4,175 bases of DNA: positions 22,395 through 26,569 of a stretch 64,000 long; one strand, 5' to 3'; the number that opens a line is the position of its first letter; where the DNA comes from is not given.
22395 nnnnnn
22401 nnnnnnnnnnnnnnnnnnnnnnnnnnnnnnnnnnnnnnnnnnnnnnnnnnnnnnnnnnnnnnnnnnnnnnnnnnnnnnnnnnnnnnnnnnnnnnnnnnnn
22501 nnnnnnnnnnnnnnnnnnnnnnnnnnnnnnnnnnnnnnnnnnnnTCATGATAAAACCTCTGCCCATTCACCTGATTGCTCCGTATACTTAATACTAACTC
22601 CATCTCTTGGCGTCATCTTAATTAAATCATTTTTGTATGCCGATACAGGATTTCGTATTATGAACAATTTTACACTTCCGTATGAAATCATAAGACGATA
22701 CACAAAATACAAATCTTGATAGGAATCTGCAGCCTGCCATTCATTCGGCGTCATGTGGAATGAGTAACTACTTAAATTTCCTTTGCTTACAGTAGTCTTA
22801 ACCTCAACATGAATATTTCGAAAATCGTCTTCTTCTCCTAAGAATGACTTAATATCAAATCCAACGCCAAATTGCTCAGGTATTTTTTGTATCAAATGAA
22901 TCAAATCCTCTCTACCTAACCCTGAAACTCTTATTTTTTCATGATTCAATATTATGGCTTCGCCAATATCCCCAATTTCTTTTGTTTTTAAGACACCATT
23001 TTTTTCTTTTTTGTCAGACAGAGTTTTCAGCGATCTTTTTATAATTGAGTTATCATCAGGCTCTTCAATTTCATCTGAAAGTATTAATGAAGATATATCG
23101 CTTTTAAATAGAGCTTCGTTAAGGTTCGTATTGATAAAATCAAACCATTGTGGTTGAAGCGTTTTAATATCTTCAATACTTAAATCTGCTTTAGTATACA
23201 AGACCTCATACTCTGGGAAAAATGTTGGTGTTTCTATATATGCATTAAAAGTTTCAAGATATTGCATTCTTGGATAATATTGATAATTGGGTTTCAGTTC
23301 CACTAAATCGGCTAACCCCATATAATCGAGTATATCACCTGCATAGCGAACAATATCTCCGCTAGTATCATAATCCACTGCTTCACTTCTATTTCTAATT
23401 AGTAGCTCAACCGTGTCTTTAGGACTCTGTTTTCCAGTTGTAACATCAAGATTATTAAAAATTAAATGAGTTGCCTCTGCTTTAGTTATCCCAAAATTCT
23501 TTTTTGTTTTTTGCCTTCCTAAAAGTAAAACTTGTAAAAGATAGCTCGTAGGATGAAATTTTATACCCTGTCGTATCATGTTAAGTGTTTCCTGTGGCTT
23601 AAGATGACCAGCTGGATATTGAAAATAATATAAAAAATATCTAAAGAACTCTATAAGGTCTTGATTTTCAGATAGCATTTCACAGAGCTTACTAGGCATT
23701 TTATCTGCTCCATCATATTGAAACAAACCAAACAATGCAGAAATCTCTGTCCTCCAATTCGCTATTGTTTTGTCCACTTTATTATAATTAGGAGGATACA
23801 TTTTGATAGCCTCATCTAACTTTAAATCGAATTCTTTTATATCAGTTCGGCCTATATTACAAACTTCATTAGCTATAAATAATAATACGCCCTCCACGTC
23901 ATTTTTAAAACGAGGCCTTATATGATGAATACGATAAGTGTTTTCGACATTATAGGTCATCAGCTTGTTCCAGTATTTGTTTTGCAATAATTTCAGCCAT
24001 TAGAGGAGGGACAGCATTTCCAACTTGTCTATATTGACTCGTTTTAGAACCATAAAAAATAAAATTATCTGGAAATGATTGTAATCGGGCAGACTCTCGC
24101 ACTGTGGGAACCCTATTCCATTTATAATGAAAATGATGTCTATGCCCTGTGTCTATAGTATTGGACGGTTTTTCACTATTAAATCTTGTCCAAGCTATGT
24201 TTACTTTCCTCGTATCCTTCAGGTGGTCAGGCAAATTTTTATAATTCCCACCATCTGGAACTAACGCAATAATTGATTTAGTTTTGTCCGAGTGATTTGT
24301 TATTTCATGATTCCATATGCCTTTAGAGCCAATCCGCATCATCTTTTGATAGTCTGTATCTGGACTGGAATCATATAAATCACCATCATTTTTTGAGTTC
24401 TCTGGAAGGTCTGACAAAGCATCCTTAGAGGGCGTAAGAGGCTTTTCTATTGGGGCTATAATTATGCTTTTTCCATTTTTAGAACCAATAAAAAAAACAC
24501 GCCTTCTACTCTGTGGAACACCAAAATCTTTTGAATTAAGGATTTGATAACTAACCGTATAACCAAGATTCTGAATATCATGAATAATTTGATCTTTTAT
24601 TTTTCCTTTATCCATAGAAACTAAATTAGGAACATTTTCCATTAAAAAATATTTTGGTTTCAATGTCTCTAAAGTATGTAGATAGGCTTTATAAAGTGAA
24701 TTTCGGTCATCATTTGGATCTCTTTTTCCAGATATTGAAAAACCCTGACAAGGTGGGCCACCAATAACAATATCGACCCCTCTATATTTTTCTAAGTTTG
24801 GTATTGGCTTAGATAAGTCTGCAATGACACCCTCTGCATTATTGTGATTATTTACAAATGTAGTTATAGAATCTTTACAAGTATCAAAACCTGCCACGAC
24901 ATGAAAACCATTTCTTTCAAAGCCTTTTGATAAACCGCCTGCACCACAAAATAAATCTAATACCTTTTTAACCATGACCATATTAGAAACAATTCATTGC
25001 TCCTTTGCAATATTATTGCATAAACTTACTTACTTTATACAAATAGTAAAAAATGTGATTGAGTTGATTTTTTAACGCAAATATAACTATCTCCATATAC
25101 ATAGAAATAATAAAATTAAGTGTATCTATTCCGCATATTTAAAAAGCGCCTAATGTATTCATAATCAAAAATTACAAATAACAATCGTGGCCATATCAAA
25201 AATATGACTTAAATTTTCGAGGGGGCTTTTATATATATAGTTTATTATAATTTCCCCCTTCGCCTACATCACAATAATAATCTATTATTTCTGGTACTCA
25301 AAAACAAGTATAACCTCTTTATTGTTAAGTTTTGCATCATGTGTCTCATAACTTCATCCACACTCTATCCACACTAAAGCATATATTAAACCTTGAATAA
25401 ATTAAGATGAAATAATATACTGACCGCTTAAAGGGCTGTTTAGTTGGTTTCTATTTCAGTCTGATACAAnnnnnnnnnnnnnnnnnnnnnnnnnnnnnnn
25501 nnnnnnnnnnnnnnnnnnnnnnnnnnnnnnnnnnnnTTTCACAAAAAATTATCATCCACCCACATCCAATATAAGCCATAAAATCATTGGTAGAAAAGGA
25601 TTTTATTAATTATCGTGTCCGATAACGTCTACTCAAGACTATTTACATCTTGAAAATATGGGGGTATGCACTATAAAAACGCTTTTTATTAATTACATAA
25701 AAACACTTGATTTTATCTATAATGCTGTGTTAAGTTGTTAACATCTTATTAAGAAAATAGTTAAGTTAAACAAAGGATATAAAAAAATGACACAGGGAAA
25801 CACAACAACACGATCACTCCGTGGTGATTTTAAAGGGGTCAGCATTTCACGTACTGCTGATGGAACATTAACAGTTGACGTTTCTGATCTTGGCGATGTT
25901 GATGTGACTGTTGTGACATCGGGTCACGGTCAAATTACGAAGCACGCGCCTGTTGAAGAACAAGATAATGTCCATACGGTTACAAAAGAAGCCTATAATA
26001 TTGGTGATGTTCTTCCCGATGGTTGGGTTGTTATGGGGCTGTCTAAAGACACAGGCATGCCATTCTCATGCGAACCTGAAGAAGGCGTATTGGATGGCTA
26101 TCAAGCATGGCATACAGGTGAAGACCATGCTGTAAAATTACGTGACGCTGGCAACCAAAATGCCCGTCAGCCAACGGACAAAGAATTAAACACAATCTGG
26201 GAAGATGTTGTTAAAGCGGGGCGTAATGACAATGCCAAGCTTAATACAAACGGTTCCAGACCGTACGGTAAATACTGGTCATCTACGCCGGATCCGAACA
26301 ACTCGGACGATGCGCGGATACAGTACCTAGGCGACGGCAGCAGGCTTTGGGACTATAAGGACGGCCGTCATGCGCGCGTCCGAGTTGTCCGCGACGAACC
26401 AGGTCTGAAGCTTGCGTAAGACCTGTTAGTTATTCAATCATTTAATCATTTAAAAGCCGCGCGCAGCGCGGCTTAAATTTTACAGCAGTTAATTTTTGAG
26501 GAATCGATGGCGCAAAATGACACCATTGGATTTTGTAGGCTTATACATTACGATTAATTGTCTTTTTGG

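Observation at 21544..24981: R-M module with two unrelated-TRD m5C methyltransferases flanking a DUF3883-like nuclease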

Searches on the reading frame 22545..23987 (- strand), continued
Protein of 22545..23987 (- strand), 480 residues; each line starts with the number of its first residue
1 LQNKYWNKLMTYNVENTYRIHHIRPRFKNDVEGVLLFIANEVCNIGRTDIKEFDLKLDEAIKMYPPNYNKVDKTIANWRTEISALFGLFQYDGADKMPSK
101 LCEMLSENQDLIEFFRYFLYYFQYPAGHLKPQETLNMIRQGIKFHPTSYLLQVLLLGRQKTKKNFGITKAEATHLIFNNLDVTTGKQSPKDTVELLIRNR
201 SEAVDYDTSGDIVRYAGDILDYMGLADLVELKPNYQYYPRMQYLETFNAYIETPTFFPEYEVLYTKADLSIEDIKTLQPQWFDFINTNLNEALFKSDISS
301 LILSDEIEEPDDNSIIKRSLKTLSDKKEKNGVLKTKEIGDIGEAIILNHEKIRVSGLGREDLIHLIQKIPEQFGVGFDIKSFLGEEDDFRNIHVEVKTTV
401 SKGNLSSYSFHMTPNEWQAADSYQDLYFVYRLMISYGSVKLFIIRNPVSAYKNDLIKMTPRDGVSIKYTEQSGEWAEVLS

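Call 29: find_encoding_contigs(protein=P0002, flank=8000, max_places=3)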
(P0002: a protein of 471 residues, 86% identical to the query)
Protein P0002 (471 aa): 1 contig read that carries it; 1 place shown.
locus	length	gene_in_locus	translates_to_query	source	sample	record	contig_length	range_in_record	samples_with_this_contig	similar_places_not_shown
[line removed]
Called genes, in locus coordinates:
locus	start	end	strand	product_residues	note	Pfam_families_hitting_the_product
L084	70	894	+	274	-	-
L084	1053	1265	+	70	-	-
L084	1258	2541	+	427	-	-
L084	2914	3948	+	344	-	PF00145:DNA_methylase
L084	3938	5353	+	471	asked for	PF11564:BpuJI_N, PF13020:NOV_C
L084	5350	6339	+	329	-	PF00145:DNA_methylase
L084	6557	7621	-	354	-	PF14659:Phage_int_SAM_3 (faint), PF00589:Phage_integrase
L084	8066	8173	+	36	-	?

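Call 31: search_protein_families(library=phrogs, proteins=[window:22545-23960:-], max_evalue=0.01)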
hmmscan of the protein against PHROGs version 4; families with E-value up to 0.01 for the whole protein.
window:22545-23960:- (471 aa): 0 families

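Call 32: predict_structure(alignment_id=A1)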
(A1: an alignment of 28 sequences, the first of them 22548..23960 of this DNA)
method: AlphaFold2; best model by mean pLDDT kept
length: 471 residues; sequences in the alignment: 28
mean_pLDDT: 76.5   pTM: 0.71
mean pLDDT of the five models: 76.5, 73.8, 73.2, 71.1, 69.4
residues with pLDDT >= 90: 90; 70-90: 246; 50-70: 104; < 50: 31
segments of 3 or more residues with pLDDT < 50: 289-304, 321-326, 363-366
pLDDT, mean of each block of 10 residues (from residue 1): 69 63 78 87 91 78 84 78 90 81 84 86 91 92 94 89 89 92 96 83 65 84 80 72 81 93 92 85 59 39 50 52 50 72 78 71 53 65 73 61 74 84 70 84 79 69 74 37
secondary structure, 60 per line:
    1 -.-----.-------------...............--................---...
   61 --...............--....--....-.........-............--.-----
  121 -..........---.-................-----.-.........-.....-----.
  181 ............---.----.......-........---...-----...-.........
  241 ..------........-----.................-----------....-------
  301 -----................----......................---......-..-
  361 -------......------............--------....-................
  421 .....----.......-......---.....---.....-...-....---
elements in order: H22-36 H41-54 H63-77 E80-83 E86-89 H91-99 H102-112 H122-131 H137-152 H160-168 H171-174 H180-192 H201-207 H209-216 E220-222 E228-230 H232-242 H249-256 H262-278 H290-293 H306-321 H326-347 H351-356 E368-373 E380-391 E400-403 H405-417 E418-425 E430-436 H438-443 E447-451 E455-459 E465-468

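Call 36: fold_search(model_id=the predicted structure, library=pdb)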
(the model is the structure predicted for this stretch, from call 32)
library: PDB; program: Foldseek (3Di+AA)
matches with E <= 10: 318; with E <= 0.001: 12
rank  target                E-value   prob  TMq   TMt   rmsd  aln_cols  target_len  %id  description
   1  5hnf_A                1.6e-15  1.00  0.52  0.85   3.3       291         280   25  Crystal structure of pyrene- and phenanthrene-modified DNA in complex with the BpuJ1 endonuclease binding domain (released 2016-08-17)
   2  5hnh_A                5.0e-15  1.00  0.52  0.86   3.0       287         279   24  Crystal structure of pyrene- and phenanthrene-modified DNA in complex with the BpuJ1 endonuclease binding domain (released 2016-08-17)
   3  5hlt_A                8.4e-15  1.00  0.52  0.86   3.0       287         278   24  Crystal structure of pyrene- and phenanthrene-modified DNA in complex with the BpuJ1 endonuclease binding domain (released 2016-08-17)
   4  2vla_A                2.8e-14  1.00  0.52  0.84   3.6       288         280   24  Crystal structure of restriction endonuclease BpuJI recognition domain in complex with cognate DNA (released 2008-05-06)
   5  6qnz_A                2.7e-05  1.00  0.39  0.33  15.3       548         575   13  Crystal structure of the site-specific DNA nickase N.BspD6I E418A Mutant (released 2020-03-04)
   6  5liq_B                5.4e-05  1.00  0.39  0.32  15.1       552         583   12  The structure of C160S,C508S,C578S mutant of Nt.BspD6I nicking endonuclease at 0.185 nm resolution . (released 2017-08-02)
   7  5lhc_B                6.6e-05  1.00  0.39  0.33  15.5       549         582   12  The structure of D456A mutant of Nt.BspD6I nicking endonuclease at 0.24 nm resolution . (released 2017-08-16)
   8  5liq_A                7.0e-05  1.00  0.37  0.31  15.2       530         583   13  The structure of C160S,C508S,C578S mutant of Nt.BspD6I nicking endonuclease at 0.185 nm resolution . (released 2017-08-02)
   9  6qnz_B                7.7e-05  1.00  0.34  0.29  17.1       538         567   14  Crystal structure of the site-specific DNA nickase N.BspD6I E418A Mutant (released 2020-03-04)
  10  5lhc_A                1.8e-04  1.00  0.40  0.33  15.6       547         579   13  The structure of D456A mutant of Nt.BspD6I nicking endonuclease at 0.24 nm resolution . (released 2017-08-16)
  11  2ewf                  1.9e-04  1.00  0.40  0.33  15.1       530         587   13  Crystal structure of the site-specific DNA nickase N.BspD6I (released 2006-11-21)
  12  5liz                  5.0e-04  1.00  0.39  0.33  15.6       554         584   12  The structure of Nt.BspD6I nicking endonuclease with all cysteines mutated by serine residues at 0.19 nm resolution . (released 2017-08-02)
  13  9jsz_J                5.3e-02  0.87  0.17  0.20   6.3       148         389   14  active NbaSPARDA complexes (released 2025-04-02)
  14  2w8m_A                5.9e-02  0.91  0.18  0.40   6.9       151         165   10  Structure of D212, a nuclease from a fusselovirus. (released 2009-02-03)
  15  9jt2_F                7.6e-02  0.89  0.19  0.21   5.8       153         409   12  substrate-bound NbaSPARDA complexes (released 2025-04-02)
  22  2eo0_A                1.8e-01  0.82  0.17  0.48   4.7       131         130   11  Crystal Structure of Holliday Junction Resolvase ST1444 (released 2007-10-02)
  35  2wiw_A                3.2e-01  0.54  0.15  0.45   6.8       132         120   11  Crystal structures of Holliday junction resolvases from Archaeoglobus fulgidus bound to DNA substrate (released 2009-05-26)
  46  2wcz_B                6.7e-01  0.38  0.15  0.48   6.1       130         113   13  1.6A resolution structure of Archaeoglobus fulgidus Hjc, a Holliday junction resolvase from an archaeal hyperthermophi (released 2009-03-24)
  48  2wiw_B                7.4e-01  0.28  0.15  0.41   6.8       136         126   11  Crystal structures of Holliday junction resolvases from Archaeoglobus fulgidus bound to DNA substrate (released 2009-05-26)
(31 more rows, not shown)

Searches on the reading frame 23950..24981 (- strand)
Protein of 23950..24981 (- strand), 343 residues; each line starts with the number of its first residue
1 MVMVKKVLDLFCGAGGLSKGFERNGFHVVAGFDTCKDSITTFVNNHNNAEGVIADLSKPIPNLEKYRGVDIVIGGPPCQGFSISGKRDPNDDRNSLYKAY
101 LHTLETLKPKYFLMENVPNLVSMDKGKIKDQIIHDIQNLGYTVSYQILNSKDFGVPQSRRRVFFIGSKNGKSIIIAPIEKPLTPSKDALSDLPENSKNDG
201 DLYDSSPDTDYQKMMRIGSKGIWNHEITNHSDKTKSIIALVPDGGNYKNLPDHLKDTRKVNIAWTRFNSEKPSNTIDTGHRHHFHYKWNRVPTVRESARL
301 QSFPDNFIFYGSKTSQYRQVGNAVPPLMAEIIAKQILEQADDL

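Call 3: search_protein_families(library=pfam, proteins=[window:23950-24981:-], max_evalue=0.01)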
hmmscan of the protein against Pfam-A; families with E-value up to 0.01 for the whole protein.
window:23950-24981:- (343 aa): 2 families
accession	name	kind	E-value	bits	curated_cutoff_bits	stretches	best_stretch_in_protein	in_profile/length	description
PF00145.23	DNA_methylase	-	2.7e-76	257.5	22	1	6-337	2-323/324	C-5 cytosine-specific DNA methylase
PF09445.16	Methyltransf_15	-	0.00076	19.5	22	1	5-81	2-84/165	RNA cap guanine-N2 methyltransferase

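Call 4: search_protein_families(library=ncbifam, proteins=[window:23950-24981:-], max_evalue=0.01)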
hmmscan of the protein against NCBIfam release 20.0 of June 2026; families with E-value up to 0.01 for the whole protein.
window:23950-24981:- (343 aa): 3 families
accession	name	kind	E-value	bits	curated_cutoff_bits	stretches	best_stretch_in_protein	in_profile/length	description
TIGR00675.1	dcm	superfamily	4.5e-67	227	100.65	1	7-336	1-329/329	DNA (cytosine-5-)-methyltransferase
NF007772.0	PRK10458.1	subfamily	4.1e-13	48.7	710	1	6-167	90-286/472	DNA cytosine methylase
TIGR01983.1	UbiG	equivalog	0.00029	20.2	102.95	1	5-52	51-96/228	bifunctional 2-polyprenyl-6-hydroxyphenol methylase/3-demethylubiquinol 3-O-methyltransferase UbiG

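Call 5: search_protein_families(library=padloc, proteins=[window:23950-24981:-], max_evalue=0.01)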
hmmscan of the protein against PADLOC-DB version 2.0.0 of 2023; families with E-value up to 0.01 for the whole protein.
window:23950-24981:- (343 aa): 64 families (the best 25 are shown)
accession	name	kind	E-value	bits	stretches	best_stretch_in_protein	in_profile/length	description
PDLC03234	MTase_II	-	2.9e-110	367.1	1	5-340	5-366/375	Type II methyltransferase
PDLC03378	MTase_II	-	1.1e-95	318.9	1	4-341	2-331/344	Type II methyltransferase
PDLC03326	MTase_II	-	5.4e-88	293.9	1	5-338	5-374/412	Type II methyltransferase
PDLC03237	MTase_II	-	1.1e-75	253.3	2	4-171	793-972/1036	Type II methyltransferase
PDLC00033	DruM2|DruM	-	1.6e-75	252.7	1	6-340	23-364/368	DNA cytosine methylase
PDLC03279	MTase_II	-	4.7e-71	237.8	1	3-338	1-351/587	Type II methyltransferase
PDLC03272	MTase_II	-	5.6e-68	227.9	1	6-340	76-390/407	Type II methyltransferase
PDLC02649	DrmMII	-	7.9e-68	227.3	2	49-338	97-416/422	DrmMII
PDLC00026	DruM2|DruM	-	7.9e-67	224.2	1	5-339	5-317/336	DNA cytosine methylase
PDLC02648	DrmMII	-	2.7e-65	219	2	7-188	24-246/468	DrmMII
PDLC00027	DruM2|DruM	-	2.5e-61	206.1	1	6-340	13-351/361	DNA cytosine methylase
PDLC00031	DruM2|DruM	-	1.5e-60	203.3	1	6-340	13-351/361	DNA cytosine methylase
PDLC03225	MTase_II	-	3e-55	186.1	2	127-339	360-597/615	Type II methyltransferase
PDLC03307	MTase_II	-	4.6e-55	185.4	2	6-133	2-127/382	Type II methyltransferase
PDLC03343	MTase_II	-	4.8e-54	182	3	6-169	7-169/462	Type II methyltransferase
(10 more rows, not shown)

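Call 28: list_cluster_members(proteins=[P0001, window:23953-24981:-, window:21547-22548:-, window:21547-22566:-, window:27247-28224:-, window:20496-21158:+])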
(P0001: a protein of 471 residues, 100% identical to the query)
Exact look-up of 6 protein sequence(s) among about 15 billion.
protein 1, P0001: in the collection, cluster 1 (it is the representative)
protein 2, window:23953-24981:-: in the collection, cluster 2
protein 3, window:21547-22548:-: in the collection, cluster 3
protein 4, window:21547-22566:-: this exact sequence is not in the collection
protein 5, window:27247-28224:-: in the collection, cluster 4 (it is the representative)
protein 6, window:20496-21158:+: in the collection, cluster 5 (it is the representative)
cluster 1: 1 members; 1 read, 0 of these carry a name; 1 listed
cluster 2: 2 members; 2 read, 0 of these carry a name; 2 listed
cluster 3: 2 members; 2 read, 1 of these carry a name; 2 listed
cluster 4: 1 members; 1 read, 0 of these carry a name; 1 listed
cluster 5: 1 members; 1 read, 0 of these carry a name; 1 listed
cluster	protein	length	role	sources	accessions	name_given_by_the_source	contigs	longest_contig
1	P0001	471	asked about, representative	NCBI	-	-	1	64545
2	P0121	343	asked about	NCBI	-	-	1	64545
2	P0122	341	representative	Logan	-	-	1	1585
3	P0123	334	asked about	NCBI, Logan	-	-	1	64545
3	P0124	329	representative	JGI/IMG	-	DNA (cytosine-5)-methyltransferase 1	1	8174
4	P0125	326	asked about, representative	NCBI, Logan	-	-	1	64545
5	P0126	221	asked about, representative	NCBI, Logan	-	-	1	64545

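Call 37: search_solved_structures(query=window:23953-24981:-, max_evalue=1e-10)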
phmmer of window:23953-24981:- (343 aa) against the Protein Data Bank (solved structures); distinct sequences matched with E-value up to 1e-10: 48.
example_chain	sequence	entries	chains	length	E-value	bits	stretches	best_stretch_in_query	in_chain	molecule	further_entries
1dct_A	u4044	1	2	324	2.5e-40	141.9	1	7-195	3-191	PROTEIN (MODIFICATION METHYLASE HAEIII)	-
3ubt_Y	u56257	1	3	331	5.2e-39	137.5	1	7-195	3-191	Modification methylase HaeIII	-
3g7u_A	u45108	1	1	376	6.8e-36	127.3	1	6-194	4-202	Cytosine-specific methyltransferase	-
3pt9_A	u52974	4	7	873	6.6e-29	104.3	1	6-177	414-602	DNA (cytosine-5)-methyltransferase 1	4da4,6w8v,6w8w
3pt6_A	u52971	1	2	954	9.5e-29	103.8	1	6-177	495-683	DNA (cytosine-5)-methyltransferase 1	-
5guv_A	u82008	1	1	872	1.6e-28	103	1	6-177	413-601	DNA (cytosine-5)-methyltransferase 1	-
5wy1_A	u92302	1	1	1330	2.7e-28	102.3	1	6-177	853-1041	DNA (cytosine-5)-methyltransferase 1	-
3av4_A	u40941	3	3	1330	3e-28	102.1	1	6-177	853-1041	DNA (cytosine-5)-methyltransferase 1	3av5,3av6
6x9i_A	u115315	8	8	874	6.1e-28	101.1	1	6-177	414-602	DNA (cytosine-5)-methyltransferase 1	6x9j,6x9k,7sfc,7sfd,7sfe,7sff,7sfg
9v36_A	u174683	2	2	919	7.1e-28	100.9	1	6-177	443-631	DNA (cytosine-5)-methyltransferase 1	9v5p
5gut_A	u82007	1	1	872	7.1e-28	100.9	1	6-177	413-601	DNA (cytosine-5)-methyltransferase 1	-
3pta_A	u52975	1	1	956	8.5e-28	100.6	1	6-177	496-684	DNA (cytosine-5)-methyltransferase 1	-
3swr_A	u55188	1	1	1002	9.9e-28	100.4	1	6-177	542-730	DNA (cytosine-5)-methyltransferase 1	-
4yoc_A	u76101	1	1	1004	1e-27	100.4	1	6-177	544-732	DNA (cytosine-5)-methyltransferase 1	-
9z07_A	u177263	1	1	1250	2.3e-27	99.2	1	6-177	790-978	DNA (cytosine-5)-methyltransferase 1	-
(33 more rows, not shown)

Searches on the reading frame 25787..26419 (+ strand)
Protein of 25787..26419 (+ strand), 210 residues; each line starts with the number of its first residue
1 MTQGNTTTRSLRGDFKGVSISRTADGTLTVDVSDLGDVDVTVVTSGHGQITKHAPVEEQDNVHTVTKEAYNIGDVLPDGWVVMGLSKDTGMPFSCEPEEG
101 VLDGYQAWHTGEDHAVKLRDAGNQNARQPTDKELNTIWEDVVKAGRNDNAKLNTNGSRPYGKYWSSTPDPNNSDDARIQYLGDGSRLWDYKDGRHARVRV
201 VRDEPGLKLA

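Call 3: search_protein_families(library=pfam, proteins=[window:25787-26419:+], max_evalue=0.01)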
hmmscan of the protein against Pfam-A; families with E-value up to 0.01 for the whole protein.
window:25787-26419:+ (210 aa): 1 family
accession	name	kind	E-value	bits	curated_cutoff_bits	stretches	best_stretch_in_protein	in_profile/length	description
PF07603.17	Lcl_C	-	5.2e-08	33.6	34.9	1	106-202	22-117/117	Lcl C-terminal domain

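Call 4: search_protein_families(library=ncbifam, proteins=[window:25787-26419:+], max_evalue=0.01)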
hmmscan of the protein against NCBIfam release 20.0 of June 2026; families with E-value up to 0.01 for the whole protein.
window:25787-26419:+ (210 aa): 0 families

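Call 5: search_protein_families(library=padloc, proteins=[window:25787-26419:+], max_evalue=0.01)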
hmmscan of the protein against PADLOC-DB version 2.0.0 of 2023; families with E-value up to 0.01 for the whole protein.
window:25787-26419:+ (210 aa): 0 families
